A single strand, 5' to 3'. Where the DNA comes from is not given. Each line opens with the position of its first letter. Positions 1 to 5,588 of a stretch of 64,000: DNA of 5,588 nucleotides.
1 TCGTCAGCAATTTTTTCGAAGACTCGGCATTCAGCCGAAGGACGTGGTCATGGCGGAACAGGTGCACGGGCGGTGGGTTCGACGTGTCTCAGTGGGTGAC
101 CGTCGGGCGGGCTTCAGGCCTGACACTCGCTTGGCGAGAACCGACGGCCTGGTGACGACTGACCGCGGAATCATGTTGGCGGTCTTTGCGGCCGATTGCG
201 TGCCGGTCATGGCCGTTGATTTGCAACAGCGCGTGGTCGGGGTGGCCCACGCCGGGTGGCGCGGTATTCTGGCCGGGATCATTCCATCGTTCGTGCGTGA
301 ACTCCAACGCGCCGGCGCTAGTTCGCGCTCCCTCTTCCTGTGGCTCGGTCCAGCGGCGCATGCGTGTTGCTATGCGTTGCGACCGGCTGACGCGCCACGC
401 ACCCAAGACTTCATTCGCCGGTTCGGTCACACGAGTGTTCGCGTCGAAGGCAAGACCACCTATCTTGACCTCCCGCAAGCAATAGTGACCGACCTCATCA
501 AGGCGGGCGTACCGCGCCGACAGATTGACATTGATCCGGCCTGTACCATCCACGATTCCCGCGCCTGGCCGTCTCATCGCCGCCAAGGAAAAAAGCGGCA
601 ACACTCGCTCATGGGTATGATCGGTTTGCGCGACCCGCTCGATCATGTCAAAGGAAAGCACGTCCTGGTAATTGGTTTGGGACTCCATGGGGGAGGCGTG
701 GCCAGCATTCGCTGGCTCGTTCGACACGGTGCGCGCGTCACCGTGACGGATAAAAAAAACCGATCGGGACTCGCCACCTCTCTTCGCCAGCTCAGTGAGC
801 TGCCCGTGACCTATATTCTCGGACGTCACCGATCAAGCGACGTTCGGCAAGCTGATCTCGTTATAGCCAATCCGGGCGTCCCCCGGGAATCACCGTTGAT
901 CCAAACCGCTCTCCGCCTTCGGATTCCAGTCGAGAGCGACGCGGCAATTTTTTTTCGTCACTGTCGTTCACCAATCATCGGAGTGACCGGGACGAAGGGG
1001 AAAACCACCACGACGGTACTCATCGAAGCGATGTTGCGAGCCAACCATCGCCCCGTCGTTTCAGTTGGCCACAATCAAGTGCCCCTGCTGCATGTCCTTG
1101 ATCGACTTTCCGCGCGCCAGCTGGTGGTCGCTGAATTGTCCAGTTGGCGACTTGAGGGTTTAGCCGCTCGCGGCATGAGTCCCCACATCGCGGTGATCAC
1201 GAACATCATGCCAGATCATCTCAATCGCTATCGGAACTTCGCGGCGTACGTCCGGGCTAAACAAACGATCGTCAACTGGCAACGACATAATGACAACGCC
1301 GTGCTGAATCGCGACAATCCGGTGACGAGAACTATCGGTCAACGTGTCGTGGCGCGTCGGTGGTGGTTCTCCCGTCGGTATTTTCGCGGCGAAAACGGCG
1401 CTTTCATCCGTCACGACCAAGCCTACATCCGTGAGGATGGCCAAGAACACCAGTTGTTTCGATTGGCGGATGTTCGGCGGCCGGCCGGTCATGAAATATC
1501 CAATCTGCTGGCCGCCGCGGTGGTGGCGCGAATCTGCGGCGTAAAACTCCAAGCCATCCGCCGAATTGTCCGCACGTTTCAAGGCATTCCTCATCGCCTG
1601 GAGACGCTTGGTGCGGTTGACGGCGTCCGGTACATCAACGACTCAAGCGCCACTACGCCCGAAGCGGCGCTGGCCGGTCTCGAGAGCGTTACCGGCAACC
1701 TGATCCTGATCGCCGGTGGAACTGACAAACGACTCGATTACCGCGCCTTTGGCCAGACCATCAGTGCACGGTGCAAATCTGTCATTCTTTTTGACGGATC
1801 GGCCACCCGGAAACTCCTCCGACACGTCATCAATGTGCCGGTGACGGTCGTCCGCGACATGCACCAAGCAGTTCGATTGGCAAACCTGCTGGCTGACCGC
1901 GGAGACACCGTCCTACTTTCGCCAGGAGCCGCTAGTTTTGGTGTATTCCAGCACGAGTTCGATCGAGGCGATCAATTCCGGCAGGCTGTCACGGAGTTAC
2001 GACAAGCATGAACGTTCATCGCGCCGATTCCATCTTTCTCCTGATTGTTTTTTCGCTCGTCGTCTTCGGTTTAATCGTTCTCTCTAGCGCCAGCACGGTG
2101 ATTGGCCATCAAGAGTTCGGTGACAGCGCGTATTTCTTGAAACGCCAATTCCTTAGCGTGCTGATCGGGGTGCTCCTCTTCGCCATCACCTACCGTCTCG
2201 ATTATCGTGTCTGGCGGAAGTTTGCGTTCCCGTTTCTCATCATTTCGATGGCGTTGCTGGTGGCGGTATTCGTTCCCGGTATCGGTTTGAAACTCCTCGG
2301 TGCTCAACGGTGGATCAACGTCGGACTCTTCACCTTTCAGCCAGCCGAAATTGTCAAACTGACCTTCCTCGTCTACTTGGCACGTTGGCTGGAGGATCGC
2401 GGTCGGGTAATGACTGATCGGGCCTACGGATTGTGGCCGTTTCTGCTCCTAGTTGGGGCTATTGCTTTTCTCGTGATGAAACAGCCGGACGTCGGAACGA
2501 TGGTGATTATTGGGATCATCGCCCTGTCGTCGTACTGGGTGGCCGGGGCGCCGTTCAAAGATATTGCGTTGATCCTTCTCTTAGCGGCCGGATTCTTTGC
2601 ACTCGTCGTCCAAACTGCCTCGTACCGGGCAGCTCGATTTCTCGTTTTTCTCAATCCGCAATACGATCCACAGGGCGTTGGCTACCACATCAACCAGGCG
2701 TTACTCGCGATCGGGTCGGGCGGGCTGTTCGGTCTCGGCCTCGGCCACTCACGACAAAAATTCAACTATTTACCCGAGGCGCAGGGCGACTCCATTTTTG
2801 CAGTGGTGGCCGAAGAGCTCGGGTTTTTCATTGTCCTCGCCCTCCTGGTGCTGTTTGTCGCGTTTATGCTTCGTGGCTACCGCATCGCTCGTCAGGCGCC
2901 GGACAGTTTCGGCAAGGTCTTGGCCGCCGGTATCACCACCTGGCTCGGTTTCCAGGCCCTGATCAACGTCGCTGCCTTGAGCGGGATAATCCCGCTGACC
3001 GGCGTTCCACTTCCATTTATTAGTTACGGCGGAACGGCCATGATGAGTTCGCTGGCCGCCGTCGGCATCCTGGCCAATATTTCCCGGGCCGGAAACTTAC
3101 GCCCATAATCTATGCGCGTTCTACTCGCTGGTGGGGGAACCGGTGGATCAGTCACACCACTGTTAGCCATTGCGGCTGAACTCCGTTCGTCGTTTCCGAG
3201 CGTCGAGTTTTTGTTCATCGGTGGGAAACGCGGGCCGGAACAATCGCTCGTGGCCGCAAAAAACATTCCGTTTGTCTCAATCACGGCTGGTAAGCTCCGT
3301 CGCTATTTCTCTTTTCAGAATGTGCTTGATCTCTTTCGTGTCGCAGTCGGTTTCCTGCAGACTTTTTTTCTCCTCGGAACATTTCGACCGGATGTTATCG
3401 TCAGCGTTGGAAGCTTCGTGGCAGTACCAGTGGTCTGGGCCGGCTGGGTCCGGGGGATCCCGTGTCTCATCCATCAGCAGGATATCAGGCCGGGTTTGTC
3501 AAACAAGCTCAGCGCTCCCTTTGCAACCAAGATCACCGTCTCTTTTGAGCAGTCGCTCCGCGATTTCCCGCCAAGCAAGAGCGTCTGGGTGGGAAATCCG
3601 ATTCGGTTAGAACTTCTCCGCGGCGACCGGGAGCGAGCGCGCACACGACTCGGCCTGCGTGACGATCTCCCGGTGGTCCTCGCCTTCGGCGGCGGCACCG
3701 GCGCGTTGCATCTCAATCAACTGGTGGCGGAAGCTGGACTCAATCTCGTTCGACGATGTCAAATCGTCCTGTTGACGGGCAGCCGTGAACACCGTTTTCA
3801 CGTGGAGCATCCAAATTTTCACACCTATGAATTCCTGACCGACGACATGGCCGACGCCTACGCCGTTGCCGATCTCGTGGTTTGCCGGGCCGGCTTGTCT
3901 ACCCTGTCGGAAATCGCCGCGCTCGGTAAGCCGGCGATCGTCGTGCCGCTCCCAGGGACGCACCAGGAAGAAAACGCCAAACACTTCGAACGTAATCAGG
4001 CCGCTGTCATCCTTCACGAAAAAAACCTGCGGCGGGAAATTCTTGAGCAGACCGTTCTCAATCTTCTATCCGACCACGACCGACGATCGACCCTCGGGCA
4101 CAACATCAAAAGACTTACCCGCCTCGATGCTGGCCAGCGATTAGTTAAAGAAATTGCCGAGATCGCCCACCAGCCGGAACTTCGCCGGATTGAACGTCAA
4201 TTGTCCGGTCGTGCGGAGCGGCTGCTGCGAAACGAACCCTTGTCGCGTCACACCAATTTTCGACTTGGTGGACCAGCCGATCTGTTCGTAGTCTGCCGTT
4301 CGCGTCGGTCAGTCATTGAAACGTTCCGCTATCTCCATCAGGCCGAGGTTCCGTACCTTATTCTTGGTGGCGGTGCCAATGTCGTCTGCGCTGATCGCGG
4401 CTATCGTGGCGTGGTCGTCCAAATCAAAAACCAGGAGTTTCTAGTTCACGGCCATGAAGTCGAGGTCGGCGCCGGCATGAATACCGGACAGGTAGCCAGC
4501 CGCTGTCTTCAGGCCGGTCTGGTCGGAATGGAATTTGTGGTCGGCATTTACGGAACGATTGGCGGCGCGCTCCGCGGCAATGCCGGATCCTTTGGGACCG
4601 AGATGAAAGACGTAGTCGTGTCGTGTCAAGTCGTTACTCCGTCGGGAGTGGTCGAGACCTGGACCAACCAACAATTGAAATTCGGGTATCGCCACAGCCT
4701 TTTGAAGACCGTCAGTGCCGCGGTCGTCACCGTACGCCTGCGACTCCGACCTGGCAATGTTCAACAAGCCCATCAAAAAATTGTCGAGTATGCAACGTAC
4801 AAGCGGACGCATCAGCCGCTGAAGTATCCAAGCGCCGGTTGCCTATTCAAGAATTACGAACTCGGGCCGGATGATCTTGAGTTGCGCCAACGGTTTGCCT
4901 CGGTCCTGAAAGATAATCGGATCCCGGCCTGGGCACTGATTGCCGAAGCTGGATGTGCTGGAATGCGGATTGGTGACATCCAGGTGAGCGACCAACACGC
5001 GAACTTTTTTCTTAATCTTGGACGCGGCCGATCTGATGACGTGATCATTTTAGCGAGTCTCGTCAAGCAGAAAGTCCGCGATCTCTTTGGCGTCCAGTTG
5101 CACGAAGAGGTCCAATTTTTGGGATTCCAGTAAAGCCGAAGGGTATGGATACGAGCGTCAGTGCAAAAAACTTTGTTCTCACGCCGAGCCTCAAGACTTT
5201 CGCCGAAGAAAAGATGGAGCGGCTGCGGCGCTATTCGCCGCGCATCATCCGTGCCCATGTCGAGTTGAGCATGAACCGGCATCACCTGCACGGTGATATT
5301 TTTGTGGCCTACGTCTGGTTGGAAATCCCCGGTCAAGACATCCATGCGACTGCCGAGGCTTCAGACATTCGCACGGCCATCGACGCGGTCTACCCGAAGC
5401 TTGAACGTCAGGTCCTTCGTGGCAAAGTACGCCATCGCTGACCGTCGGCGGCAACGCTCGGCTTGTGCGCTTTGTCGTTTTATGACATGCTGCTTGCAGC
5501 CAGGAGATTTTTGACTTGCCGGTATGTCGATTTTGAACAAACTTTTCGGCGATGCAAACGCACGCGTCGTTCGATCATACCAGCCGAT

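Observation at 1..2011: In-frame fusion of the peptidoglycan editing factor PgeF (YfiH/DUF152) to MurD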

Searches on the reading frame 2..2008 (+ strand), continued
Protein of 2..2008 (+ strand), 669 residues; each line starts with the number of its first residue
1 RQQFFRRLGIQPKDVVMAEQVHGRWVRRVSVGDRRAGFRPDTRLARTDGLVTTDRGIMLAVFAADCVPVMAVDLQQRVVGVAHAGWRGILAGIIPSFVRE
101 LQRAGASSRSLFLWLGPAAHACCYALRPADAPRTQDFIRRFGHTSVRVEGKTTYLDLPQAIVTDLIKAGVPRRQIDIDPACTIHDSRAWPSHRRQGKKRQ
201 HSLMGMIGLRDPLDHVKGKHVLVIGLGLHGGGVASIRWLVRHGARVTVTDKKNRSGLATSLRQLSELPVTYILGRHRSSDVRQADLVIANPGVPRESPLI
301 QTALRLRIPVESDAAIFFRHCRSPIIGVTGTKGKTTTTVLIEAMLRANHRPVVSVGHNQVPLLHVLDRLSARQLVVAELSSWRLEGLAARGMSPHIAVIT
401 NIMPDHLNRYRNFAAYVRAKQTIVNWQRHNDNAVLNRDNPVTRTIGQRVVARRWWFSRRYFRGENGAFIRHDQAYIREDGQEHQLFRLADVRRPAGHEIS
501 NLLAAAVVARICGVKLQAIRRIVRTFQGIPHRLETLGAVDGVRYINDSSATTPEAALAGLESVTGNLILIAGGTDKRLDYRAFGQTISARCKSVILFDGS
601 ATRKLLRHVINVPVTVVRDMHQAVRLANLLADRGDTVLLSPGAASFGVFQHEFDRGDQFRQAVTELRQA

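Call 71: list_cluster_members(proteins=[P0001, P0004, P0241, P0268, P0009])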
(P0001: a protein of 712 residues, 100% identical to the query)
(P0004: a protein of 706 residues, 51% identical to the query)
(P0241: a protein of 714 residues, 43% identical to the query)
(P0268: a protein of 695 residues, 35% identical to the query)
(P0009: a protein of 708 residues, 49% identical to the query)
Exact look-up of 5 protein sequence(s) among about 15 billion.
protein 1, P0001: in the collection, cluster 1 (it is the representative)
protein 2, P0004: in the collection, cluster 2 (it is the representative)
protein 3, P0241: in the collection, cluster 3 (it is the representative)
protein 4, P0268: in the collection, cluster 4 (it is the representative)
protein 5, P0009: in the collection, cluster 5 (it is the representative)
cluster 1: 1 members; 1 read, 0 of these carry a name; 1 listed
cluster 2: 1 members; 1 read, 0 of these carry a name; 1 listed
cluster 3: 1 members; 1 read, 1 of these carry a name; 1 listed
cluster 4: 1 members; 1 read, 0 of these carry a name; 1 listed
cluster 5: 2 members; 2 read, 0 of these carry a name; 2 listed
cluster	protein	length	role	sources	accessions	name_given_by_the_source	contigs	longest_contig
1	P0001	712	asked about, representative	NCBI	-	-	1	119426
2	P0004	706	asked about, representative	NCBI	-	-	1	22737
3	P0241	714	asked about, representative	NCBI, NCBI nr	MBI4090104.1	MAG: UDP-N-acetylmuramoyl-L-alanine--D-glutamate ligase [Candidatus Kerfeldbacteria ... | UDP-N-acetylmuramoyl-L-alanine--D-glutamate ligase [Candidatus Kerfeldbacteria bacterium]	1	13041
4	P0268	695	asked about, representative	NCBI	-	-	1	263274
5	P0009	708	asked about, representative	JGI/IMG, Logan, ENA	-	-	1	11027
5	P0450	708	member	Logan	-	-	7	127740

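Call 74: search_protein_families(library=ncbifam, proteins=[P0001, P0268, P0004], max_evalue=0.00001)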
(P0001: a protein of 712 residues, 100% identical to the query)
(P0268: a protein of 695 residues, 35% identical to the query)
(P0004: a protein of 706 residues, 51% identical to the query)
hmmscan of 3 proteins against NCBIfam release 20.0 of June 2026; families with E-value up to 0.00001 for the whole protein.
P0001 (712 aa): 22 families
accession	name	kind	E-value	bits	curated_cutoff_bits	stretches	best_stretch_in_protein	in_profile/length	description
TIGR01087.1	murD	equivalog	4.1e-114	382.1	211.95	1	263-707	1-440/441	UDP-N-acetylmuramoyl-L-alanine--D-glutamate ligase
TIGR00726.1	TIGR00726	equivalog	1.7e-39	135.5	141.15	1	42-250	25-220/223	peptidoglycan editing factor PgeF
TIGR01082.1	murC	equivalog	5.3e-36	124.6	335.1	1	269-591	5-323/449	UDP-N-acetylmuramate--L-alanine ligase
NF053645.1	pMurC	equivalog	2.2e-27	95.9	560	1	266-488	3-230/492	pseudomurein biosynthesis peptide ligase pMurC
TIGR01143.1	murF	subfamily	1.3e-25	90.3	288.6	1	361-607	69-319/418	UDP-N-acetylmuramoyl-tripeptide--D-alanyl-D-alanine ligase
NF053646.1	pMurD1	equivalog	6.4e-24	84.4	610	1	264-632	3-377/465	pseudomurein biosynthesis peptide ligase pMurD1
NF001124.0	PRK00139.1-2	equivalog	2.8e-22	79.2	476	1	350-620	93-389/500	UDP-N-acetylmuramoyl-L-alanyl-D-glutamate--2,6-diaminopimelate ligase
NF001126.0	PRK00139.1-4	equivalog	3.5e-21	75.3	373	1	416-606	173-362/486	UDP-N-acetylmuramoyl-L-alanyl-D-glutamate--2,6-diaminopimelate ligase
TIGR01085.1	murE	subfamily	5.9e-21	74.9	257.3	2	415-615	156-365/472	UDP-N-acetylmuramyl-tripeptide synthetase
NF008896.0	PRK11929.1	equivalog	1.1e-19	69.8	1023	1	367-605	113-378/965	bifunctional UDP-N-acetylmuramoyl-L-alanyl-D-glutamate--2,6-diaminopimelate ligase MurE/UDP-N-acetylmuramoyl-tripeptide--D-alanyl-D-alanine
TIGR02068.2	cya_phycin_syn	equivalog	2.8e-17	62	850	1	438-571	566-714/862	cyanophycin synthetase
NF007998.1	PRK10723.1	equivalog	1.1e-15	57.8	369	1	34-240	40-232/243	purine nucleoside phosphorylase YfiH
NF053647.1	pMurD2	equivalog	2e-15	56.6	550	1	264-491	3-224/405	pseudomurein biosynthesis peptide ligase pMurD2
NF010628.0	PRK14022.1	equivalog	1.4e-14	53.7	536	1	418-689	182-460/483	UDP-N-acetylmuramoyl-L-alanyl-D-glutamate--L-lysine ligase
NF010623.0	PRK14016.1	subfamily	1.1e-13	50.3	877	1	438-592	567-740/871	cyanophycin synthetase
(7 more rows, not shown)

P0268 (695 aa): 17 families
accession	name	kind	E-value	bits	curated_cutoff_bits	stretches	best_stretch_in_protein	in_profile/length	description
TIGR01087.1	murD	equivalog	2.2e-96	323.6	211.95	1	257-693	1-440/441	UDP-N-acetylmuramoyl-L-alanine--D-glutamate ligase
TIGR00726.1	TIGR00726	equivalog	5.5e-42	143.6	141.15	1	33-245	19-221/223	peptidoglycan editing factor PgeF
NF008896.0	PRK11929.1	equivalog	3.6e-16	58.2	1023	0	411-476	182-248/965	bifunctional UDP-N-acetylmuramoyl-L-alanyl-D-glutamate--2,6-diaminopimelate ligase MurE/UDP-N-acetylmuramoyl-tripeptide--D-alanyl-D-alanine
NF053645.1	pMurC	equivalog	6.4e-15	54.8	560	1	301-470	41-219/492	pseudomurein biosynthesis peptide ligase pMurC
TIGR01085.1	murE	subfamily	1.4e-14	53.9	257.3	1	412-569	159-328/472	UDP-N-acetylmuramyl-tripeptide synthetase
NF007998.1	PRK10723.1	equivalog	5.2e-14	52.3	369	1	30-234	40-231/243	purine nucleoside phosphorylase YfiH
NF001126.0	PRK00139.1-4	equivalog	1.8e-13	49.9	373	1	412-571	175-340/486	UDP-N-acetylmuramoyl-L-alanyl-D-glutamate--2,6-diaminopimelate ligase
TIGR01082.1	murC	equivalog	4e-13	49.2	335.1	1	298-576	36-320/449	UDP-N-acetylmuramate--L-alanine ligase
NF053647.1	pMurD2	equivalog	2e-12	46.8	550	1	256-457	1-201/405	pseudomurein biosynthesis peptide ligase pMurD2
TIGR01143.1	murF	subfamily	1.4e-11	44.1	288.6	1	355-594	68-318/418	UDP-N-acetylmuramoyl-tripeptide--D-alanyl-D-alanine ligase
NF001124.0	PRK00139.1-2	equivalog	6.1e-11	41.7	476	1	361-570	109-348/500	UDP-N-acetylmuramoyl-L-alanyl-D-glutamate--2,6-diaminopimelate ligase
NF053646.1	pMurD1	equivalog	2.6e-10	39.6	610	1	267-576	7-331/465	pseudomurein biosynthesis peptide ligase pMurD1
NF001123.0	PRK00139.1-1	equivalog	9.1e-07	27.9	586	0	361-470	107-237/493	UDP-N-acetylmuramoyl-L-alanyl-D-glutamate--2,6-diaminopimelate ligase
NF008041.0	PRK10773.1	equivalog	2.8e-06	26.3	551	1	353-586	92-340/453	UDP-N-acetylmuramoyl-tripeptide--D-alanyl-D-alanine ligase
NF008897.0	PRK11930.1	equivalog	5.4e-06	24.7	804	0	356-587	102-345/822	bifunctional UDP-N-acetylmuramoyl-tripeptide:D-alanyl-D-alanine ligase/alanine racemase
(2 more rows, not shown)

P0004 (706 aa): 21 families
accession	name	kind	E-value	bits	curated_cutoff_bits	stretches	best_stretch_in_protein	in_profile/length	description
TIGR01087.1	murD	equivalog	1.3e-101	340.9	211.95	1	257-702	1-440/441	UDP-N-acetylmuramoyl-L-alanine--D-glutamate ligase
TIGR00726.1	TIGR00726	equivalog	7.6e-41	139.9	141.15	1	64-246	43-222/223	peptidoglycan editing factor PgeF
TIGR01143.1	murF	subfamily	2.8e-25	89.1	288.6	1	351-602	65-320/418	UDP-N-acetylmuramoyl-tripeptide--D-alanyl-D-alanine ligase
TIGR01082.1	murC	equivalog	8.1e-23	81.2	335.1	1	274-599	17-336/449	UDP-N-acetylmuramate--L-alanine ligase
NF001124.0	PRK00139.1-2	equivalog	2.7e-19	69.3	476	1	349-609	98-384/500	UDP-N-acetylmuramoyl-L-alanyl-D-glutamate--2,6-diaminopimelate ligase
TIGR01085.1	murE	subfamily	6.1e-19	68.3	257.3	1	408-600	155-352/472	UDP-N-acetylmuramyl-tripeptide synthetase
NF001126.0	PRK00139.1-4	equivalog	1.5e-18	66.6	373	1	410-597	173-359/486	UDP-N-acetylmuramoyl-L-alanyl-D-glutamate--2,6-diaminopimelate ligase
NF007998.1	PRK10723.1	equivalog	1.3e-16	60.9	369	1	65-240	68-236/243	purine nucleoside phosphorylase YfiH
NF008896.0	PRK11929.1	equivalog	1.6e-16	59.4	1023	1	361-484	113-255/965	bifunctional UDP-N-acetylmuramoyl-L-alanyl-D-glutamate--2,6-diaminopimelate ligase MurE/UDP-N-acetylmuramoyl-tripeptide--D-alanyl-D-alanine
NF053645.1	pMurC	equivalog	4.9e-16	58.5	560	1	273-484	15-232/492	pseudomurein biosynthesis peptide ligase pMurC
NF053647.1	pMurD2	equivalog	5.2e-15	55.2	550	1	257-490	2-229/405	pseudomurein biosynthesis peptide ligase pMurD2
NF010628.0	PRK14022.1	equivalog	8.8e-15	54.4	536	1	413-588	183-350/483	UDP-N-acetylmuramoyl-L-alanyl-D-glutamate--L-lysine ligase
NF001123.0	PRK00139.1-1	equivalog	1.9e-13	49.9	586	1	361-601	108-375/493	UDP-N-acetylmuramoyl-L-alanyl-D-glutamate--2,6-diaminopimelate ligase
NF053646.1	pMurD1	equivalog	9.3e-13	47.6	610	1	257-601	2-349/465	pseudomurein biosynthesis peptide ligase pMurD1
NF008041.0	PRK10773.1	equivalog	6.6e-11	41.6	551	1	361-609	101-360/453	UDP-N-acetylmuramoyl-tripeptide--D-alanyl-D-alanine ligase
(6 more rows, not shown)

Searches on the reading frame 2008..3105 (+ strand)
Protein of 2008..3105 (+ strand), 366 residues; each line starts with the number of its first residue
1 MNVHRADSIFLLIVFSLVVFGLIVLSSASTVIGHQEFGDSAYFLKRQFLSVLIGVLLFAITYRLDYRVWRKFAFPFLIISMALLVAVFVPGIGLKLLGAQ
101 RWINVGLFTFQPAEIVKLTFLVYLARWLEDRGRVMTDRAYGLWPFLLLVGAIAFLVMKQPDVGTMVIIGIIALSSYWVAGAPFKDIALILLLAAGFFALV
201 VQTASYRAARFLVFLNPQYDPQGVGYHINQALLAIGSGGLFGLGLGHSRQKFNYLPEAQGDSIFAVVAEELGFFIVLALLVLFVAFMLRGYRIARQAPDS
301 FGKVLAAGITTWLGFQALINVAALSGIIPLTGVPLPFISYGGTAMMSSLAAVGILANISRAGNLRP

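Call 4: search_protein_families(library=pfam, proteins=[window:2008-3105:+], max_evalue=0.01)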
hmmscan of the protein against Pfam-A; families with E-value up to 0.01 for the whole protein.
window:2008-3105:+ (366 aa): 1 family
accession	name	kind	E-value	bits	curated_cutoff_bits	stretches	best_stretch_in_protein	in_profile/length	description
PF01098.24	FTSW_RODA_SPOVE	-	7.5e-104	348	26.4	1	10-361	4-353/356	Cell cycle protein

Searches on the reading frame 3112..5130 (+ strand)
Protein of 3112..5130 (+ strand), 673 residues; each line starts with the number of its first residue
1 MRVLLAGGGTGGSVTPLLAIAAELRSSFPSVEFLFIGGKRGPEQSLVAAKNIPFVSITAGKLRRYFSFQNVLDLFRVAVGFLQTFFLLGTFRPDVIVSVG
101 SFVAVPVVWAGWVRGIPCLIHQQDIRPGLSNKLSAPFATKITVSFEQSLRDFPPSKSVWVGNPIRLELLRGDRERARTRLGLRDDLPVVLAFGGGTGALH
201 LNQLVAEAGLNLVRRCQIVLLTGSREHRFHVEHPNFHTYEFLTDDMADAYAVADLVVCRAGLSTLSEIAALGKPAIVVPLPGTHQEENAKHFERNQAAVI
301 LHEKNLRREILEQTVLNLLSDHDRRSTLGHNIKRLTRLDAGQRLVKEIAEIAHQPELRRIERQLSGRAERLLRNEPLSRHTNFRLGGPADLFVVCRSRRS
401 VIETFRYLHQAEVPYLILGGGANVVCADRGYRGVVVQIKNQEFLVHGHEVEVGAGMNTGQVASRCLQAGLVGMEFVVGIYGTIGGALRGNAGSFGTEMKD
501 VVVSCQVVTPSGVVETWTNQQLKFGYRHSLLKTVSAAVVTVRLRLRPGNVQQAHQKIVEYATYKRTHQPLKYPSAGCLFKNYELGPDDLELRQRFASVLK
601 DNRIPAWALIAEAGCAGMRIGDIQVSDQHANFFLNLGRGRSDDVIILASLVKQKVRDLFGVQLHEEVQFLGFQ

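Call 4: search_protein_families(library=pfam, proteins=[window:3112-5130:+], max_evalue=0.01)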
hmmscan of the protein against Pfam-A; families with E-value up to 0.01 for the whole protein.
window:3112-5130:+ (673 aa): 5 families
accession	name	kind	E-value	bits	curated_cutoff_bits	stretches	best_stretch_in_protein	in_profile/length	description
PF03033.26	Glyco_transf_28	-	4.7e-32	111.4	26.2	1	3-142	1-138/139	Glycosyltransferase family 28 N-terminal domain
PF04101.22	Glyco_tran_28_C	-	7.3e-29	101.4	22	1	188-332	1-154/166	Glycosyltransferase family 28 C-terminal domain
PF02873.21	MurB_C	-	7.3e-26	90.7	27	1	554-670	3-99/99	UDP-N-acetylenolpyruvoylglucosamine reductase, C-terminal domain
PF01565.28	FAD_binding_4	-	8.4e-19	68.1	26.4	1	390-515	2-136/139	FAD binding domain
PF13579.12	Glyco_trans_4_4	-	8.4e-06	26.6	29.7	1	11-128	1-107/158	Glycosyl transferase 4-like domain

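Call 74: search_protein_families(library=ncbifam, proteins=[window:3112-5130:+], max_evalue=0.00001)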
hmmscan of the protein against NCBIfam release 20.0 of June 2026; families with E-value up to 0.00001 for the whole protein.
window:3112-5130:+ (673 aa): 12 families
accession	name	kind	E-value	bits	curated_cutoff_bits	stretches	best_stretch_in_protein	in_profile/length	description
NF010480.0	PRK13905.1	equivalog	1.4e-82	277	259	1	360-672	5-300/303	UDP-N-acetylmuramate dehydrogenase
TIGR01133.1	murG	equivalog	1.9e-79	267.2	250.25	1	1-348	6-353/353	undecaprenyldiphospho-muramoylpentapeptide beta-N-acetylglucosaminyltransferase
NF009102.0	PRK12446.1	equivalog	3.8e-71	239.8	339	1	2-350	3-351/352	undecaprenyldiphospho-muramoylpentapeptide beta-N-acetylglucosaminyltransferase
TIGR00179.1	murB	equivalog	3.7e-54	184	144.5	1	377-671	1-290/290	UDP-N-acetylmuramate dehydrogenase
NF010478.0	PRK13903.1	equivalog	1.8e-44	152.1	231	2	370-550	14-198/362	UDP-N-acetylmuramate dehydrogenase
NF011245.0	PRK14651.1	equivalog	5e-38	130.8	224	2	374-581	6-201/273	UDP-N-acetylmuramate dehydrogenase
NF000755.0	PRK00046.1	equivalog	3.7e-36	124.5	277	1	372-671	5-336/343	UDP-N-acetylmuramate dehydrogenase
NF010479.0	PRK13904.1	equivalog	1.2e-28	100.3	273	2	413-581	33-188/258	UDP-N-acetylmuramate dehydrogenase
NF011242.0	PRK14648.1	equivalog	1.5e-23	83.5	426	2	367-507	7-154/354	UDP-N-acetylmuramate dehydrogenase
NF010135.0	PRK13609.1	equivalog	1.3e-13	50.7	500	1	152-355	167-373/388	diglucosyl diacylglycerol synthase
NF041548.1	PssE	equivalog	1.2e-06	28.6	120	1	232-313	39-123/146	PssE/Cps14G family polysaccharide biosynthesis glycosyltransferase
TIGR00661.1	MJ1255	subfamily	2.1e-06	27.2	195.9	1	233-307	228-303/321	MJ1255/VC2487 family glycosyltransferase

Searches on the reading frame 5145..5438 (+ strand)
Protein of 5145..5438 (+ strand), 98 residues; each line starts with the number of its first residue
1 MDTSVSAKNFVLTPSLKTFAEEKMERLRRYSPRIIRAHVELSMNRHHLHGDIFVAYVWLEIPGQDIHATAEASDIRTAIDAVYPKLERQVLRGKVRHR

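Call 76: search_protein_families(library=pfam, proteins=[window:5145-5438:+], max_evalue=0.00001)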
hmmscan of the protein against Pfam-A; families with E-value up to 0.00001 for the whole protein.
window:5145-5438:+ (98 aa): 1 family
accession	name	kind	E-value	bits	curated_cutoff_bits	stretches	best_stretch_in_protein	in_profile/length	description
PF02482.25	Ribosomal_S30AE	-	1.2e-18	68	23.7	1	4-96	2-86/88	Sigma 54 modulation protein / S30EA ribosomal protein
